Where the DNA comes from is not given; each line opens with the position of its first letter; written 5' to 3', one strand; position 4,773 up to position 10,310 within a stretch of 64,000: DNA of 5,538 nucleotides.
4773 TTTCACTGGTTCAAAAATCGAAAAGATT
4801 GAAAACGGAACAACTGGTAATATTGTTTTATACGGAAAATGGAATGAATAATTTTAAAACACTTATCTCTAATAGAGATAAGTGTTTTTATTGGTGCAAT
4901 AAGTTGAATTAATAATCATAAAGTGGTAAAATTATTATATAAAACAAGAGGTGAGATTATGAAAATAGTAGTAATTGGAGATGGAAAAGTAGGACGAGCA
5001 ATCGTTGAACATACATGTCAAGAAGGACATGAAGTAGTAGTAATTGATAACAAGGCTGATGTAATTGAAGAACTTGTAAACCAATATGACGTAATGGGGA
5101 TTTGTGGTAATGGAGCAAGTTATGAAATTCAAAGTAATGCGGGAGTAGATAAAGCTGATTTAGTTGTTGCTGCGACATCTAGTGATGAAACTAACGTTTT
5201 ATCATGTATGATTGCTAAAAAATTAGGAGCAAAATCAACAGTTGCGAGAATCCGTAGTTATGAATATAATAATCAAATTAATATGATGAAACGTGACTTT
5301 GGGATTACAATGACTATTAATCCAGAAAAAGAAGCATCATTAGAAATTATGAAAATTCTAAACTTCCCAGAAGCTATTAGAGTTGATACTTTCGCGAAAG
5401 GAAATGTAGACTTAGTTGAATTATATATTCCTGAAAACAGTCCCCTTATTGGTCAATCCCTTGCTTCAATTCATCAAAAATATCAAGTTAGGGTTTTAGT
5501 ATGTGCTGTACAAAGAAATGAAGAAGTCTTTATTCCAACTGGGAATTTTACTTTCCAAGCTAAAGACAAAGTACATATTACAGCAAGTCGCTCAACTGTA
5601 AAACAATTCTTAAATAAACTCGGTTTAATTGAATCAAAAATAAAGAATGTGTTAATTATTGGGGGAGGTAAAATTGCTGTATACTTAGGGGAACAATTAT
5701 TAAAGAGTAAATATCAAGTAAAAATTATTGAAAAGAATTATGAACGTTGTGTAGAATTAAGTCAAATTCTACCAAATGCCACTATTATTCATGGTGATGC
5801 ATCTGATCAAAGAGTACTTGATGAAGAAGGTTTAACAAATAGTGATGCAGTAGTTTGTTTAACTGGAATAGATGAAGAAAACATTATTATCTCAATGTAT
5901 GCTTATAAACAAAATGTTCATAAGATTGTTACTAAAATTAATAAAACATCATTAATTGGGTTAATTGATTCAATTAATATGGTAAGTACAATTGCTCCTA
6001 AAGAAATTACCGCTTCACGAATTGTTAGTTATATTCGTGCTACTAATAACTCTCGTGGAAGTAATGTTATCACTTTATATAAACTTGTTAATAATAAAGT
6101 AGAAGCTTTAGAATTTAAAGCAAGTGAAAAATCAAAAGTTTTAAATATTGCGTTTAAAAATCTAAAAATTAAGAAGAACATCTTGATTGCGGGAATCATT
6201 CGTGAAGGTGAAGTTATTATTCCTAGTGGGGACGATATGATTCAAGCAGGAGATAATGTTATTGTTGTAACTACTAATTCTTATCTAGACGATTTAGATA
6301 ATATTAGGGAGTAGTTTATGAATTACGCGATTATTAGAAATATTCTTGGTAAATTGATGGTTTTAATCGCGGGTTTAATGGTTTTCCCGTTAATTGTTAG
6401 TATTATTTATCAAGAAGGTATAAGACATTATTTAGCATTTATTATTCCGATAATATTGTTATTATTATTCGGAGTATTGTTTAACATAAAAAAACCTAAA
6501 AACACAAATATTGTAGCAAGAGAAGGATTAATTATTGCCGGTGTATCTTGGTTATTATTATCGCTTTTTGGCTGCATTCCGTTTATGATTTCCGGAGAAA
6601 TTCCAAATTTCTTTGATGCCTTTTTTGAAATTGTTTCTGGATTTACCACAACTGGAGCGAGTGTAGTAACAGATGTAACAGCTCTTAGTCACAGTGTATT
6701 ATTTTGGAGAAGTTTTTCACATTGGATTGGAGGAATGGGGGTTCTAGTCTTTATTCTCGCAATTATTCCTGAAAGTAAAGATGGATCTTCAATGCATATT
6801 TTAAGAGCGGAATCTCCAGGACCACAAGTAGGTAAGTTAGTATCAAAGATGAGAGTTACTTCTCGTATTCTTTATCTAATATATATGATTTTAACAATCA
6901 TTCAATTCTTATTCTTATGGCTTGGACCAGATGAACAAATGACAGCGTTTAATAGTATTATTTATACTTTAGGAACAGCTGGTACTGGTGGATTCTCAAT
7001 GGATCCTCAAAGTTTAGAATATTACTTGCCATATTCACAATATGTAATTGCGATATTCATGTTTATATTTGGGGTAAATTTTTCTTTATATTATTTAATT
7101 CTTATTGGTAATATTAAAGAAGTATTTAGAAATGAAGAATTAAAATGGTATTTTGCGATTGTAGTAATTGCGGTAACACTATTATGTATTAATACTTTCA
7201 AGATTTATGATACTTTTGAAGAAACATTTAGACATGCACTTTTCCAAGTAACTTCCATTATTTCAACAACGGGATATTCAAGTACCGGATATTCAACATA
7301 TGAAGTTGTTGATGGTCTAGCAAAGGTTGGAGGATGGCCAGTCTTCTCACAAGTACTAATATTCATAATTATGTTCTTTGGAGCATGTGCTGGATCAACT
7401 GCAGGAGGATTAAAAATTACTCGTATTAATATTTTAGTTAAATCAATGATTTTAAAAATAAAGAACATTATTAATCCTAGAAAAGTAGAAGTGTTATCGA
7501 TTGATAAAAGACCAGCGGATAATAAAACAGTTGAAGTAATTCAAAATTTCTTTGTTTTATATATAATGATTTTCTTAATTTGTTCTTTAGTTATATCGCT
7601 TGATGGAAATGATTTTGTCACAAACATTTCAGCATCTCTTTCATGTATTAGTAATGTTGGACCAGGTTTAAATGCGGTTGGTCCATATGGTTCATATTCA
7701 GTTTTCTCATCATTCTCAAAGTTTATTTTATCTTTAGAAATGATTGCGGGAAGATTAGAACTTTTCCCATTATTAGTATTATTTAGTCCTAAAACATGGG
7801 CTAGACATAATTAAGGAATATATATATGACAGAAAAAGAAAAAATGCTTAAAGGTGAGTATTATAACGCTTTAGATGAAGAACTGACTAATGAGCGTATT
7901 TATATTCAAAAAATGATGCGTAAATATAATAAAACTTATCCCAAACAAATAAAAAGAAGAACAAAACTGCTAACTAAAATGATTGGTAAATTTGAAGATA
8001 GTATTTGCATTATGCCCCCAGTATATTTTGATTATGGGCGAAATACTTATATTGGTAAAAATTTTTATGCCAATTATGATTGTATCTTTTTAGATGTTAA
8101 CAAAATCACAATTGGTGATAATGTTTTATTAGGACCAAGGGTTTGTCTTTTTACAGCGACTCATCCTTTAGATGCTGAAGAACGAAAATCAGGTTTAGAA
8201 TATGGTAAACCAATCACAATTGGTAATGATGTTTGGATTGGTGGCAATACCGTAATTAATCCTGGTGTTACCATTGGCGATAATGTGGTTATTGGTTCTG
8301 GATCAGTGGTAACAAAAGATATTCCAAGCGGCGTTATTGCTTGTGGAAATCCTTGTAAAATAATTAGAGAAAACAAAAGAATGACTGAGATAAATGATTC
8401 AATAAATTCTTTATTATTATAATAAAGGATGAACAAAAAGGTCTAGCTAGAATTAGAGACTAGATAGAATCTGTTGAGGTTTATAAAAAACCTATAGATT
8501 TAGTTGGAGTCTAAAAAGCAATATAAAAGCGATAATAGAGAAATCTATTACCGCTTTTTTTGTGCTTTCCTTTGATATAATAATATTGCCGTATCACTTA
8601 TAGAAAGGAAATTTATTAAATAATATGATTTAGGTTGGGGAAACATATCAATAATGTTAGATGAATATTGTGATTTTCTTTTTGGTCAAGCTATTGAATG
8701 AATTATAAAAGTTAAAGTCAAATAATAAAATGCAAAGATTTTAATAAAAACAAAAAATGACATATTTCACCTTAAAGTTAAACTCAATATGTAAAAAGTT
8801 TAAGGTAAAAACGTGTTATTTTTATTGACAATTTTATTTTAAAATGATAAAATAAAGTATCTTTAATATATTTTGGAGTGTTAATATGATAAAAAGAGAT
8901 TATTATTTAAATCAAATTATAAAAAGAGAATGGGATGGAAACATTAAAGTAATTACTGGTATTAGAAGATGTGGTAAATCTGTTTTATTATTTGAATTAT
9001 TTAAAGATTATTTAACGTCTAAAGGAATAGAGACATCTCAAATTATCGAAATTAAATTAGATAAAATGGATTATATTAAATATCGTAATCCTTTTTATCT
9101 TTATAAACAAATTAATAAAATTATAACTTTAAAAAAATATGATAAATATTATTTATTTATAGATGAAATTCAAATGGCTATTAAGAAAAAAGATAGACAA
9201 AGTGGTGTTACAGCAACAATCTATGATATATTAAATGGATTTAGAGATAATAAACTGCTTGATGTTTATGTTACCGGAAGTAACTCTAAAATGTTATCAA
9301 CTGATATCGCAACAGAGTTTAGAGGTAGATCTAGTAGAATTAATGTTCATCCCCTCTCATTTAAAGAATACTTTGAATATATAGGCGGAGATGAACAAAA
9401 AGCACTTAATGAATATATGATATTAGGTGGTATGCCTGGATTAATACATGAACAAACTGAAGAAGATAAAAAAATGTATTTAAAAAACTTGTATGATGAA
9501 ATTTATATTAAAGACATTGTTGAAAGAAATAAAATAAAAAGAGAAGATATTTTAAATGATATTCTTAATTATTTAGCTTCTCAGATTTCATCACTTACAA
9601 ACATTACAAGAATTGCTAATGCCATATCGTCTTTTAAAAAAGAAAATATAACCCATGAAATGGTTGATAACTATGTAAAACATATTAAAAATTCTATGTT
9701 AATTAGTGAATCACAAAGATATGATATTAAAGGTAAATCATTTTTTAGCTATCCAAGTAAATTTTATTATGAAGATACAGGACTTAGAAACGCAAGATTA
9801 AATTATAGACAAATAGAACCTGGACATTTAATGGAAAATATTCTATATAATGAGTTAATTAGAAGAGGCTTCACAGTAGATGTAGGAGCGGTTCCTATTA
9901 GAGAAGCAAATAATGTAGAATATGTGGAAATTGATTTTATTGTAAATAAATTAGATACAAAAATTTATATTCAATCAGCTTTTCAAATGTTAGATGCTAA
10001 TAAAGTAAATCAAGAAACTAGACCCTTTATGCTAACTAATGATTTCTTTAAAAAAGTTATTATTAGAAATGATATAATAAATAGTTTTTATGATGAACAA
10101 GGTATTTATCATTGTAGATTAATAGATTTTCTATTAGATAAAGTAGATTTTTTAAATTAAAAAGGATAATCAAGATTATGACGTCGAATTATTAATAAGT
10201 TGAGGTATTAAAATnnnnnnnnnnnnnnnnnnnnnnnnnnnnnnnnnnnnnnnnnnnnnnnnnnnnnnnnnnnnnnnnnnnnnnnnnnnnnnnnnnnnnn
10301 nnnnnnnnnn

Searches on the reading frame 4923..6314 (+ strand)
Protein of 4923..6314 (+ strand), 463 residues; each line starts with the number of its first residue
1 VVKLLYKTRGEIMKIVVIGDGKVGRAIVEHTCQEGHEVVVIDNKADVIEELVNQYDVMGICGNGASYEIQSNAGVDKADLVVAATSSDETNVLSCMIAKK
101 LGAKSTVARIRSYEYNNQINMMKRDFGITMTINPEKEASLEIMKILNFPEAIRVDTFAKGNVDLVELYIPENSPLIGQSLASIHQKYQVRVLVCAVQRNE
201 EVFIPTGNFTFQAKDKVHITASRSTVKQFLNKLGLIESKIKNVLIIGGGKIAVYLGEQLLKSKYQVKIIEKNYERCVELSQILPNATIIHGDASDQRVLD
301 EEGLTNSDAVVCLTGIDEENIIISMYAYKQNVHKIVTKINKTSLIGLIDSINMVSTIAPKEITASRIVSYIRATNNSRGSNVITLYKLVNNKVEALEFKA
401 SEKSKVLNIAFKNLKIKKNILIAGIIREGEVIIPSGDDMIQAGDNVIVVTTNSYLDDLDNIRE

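Call 53: search_protein_families(library=pfam, proteins=[window:4923-6314:+], max_evalue=0.000001)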
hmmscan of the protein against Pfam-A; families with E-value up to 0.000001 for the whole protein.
window:4923-6314:+ (463 aa): 6 families
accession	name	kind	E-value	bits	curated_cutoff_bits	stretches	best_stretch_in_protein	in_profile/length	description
PF02254.24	TrkA_N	-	2e-45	154.3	23.8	2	15-134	1-116/116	TrkA-N domain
PF02080.26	TrkA_C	-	4.5e-29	100.6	27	2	164-234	1-71/71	TrkA-C domain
PF13241.12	NAD_binding_7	-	6.2e-13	49.7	22.1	0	13-100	8-84/104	Putative NAD(P)-binding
PF01488.26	Shikimate_DH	-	6.6e-10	39.6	24.3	0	13-98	13-96/138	Shikimate / quinate 5-dehydrogenase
PF03807.23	F420_oxidored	-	4e-09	37.4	21.6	0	14-85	1-67/94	NADP oxidoreductase coenzyme F420-dependent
PF13460.12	NAD_binding_10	-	1.3e-07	32.2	27.2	0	248-328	3-74/184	NAD(P)H-binding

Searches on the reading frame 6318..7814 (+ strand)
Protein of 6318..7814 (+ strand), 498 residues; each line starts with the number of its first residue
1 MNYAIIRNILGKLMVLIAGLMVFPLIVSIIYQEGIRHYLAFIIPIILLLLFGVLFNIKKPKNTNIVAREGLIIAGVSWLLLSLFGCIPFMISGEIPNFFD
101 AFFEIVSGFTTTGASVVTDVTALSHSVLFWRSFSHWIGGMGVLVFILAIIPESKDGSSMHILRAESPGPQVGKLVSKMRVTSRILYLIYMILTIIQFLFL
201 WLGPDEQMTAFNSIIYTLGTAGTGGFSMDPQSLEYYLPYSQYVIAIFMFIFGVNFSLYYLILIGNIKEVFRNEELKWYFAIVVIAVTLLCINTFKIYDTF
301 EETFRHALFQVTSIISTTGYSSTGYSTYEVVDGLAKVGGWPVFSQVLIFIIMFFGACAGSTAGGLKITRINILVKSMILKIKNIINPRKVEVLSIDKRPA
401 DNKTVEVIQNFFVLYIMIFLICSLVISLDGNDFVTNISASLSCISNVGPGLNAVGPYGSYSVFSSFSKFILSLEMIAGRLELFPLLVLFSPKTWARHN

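Call 53: search_protein_families(library=pfam, proteins=[window:6318-7814:+], max_evalue=0.000001)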
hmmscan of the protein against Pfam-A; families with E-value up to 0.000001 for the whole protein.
window:6318-7814:+ (498 aa): 1 family
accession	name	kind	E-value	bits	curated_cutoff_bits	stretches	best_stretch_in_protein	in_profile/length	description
PF02386.22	TrkH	-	7.4e-54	183.5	27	1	42-490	6-491/502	Cation transport protein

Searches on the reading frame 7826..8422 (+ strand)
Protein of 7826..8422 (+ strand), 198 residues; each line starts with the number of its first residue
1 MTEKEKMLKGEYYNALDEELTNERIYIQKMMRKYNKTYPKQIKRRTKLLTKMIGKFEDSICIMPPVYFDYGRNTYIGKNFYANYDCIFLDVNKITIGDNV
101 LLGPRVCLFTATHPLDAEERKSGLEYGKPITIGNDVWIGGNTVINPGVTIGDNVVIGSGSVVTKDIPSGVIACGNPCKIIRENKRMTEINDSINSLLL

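Call 53: search_protein_families(library=pfam, proteins=[window:7826-8422:+], max_evalue=0.000001)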
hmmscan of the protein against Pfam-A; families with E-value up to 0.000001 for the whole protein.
window:7826-8422:+ (198 aa): 3 families
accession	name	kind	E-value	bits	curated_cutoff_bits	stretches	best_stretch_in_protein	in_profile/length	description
PF00132.30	Hexapep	-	2e-14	53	27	1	130-164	2-36/36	Bacterial transferase hexapeptide (six repeats)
PF12464.13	Mac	-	6.1e-14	52.4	22.1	1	6-56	1-52/53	Maltose acetyltransferase hexapeptide capping motif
PF14602.12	Hexapep_2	-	4e-12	46.1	27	1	129-164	1-34/34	Hexapeptide repeat of succinyl-transferase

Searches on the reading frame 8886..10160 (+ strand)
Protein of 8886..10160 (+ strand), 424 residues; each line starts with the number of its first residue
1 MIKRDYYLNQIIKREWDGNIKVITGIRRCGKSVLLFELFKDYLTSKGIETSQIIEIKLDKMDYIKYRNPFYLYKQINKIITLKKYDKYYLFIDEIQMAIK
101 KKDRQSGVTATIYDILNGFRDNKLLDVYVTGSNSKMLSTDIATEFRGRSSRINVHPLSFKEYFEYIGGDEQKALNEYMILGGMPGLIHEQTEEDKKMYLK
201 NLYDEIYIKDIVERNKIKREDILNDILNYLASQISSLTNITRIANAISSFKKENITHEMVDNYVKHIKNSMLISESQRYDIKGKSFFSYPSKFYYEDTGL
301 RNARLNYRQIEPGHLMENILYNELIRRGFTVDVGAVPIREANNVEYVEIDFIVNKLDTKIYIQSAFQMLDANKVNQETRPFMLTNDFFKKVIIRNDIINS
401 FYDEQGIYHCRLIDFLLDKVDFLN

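Call 53: search_protein_families(library=pfam, proteins=[window:8886-10160:+], max_evalue=0.000001)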
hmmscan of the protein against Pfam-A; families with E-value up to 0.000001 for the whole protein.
window:8886-10160:+ (424 aa): 2 families
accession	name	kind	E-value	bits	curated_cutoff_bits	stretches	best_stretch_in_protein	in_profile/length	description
PF13173.12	AAA_14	-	2e-28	99.4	27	1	19-162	3-128/129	AAA domain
PF13635.12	DUF4143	-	1.5e-13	51.2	28.1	1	209-362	2-155/160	Domain of unknown function (DUF4143)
